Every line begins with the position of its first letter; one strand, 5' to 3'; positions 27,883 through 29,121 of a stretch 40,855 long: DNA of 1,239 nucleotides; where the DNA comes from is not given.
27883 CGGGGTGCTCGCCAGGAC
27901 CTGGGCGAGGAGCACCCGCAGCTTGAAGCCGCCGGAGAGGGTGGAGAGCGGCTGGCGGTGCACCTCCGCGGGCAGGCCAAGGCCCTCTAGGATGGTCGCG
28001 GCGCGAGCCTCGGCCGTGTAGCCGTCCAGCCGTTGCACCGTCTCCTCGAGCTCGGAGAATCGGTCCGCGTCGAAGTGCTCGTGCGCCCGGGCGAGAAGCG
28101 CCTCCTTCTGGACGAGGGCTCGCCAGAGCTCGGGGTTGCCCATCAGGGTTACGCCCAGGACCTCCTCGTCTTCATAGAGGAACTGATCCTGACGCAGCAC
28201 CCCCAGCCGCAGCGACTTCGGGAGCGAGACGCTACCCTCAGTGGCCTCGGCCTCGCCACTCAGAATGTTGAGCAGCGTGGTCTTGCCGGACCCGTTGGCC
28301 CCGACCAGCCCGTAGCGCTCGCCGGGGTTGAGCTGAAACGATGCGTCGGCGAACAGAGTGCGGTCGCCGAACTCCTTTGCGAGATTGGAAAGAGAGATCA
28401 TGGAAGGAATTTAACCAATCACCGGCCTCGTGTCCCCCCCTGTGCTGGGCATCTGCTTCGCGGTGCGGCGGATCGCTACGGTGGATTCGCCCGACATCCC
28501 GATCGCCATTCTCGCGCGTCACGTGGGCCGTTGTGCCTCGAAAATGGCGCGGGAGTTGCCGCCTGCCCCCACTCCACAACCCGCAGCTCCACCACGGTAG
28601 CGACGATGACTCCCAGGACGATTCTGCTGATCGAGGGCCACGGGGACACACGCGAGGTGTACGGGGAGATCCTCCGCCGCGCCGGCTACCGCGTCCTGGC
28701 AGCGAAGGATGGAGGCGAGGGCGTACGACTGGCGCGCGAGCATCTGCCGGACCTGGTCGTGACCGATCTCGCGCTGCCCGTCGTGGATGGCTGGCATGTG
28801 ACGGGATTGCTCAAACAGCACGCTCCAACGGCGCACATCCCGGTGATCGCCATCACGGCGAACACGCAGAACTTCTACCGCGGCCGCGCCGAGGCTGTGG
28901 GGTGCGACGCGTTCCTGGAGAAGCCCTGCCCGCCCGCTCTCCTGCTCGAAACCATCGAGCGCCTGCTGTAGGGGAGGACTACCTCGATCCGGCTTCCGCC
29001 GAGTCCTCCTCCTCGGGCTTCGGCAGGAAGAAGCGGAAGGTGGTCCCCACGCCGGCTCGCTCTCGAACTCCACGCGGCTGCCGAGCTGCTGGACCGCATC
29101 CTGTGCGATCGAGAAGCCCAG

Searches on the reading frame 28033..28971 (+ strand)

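Call 15: search_protein_families(library=pfam, proteins=[window:28033-28971:+], max_evalue=0.001)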
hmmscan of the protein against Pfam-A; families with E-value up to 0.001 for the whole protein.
window:28033-28971:+ (312 aa): 1 family
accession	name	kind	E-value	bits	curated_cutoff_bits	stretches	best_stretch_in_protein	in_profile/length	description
PF00072.30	Response_reg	-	2.9e-21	76.2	30.2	1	197-308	1-110/111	Response regulator receiver domain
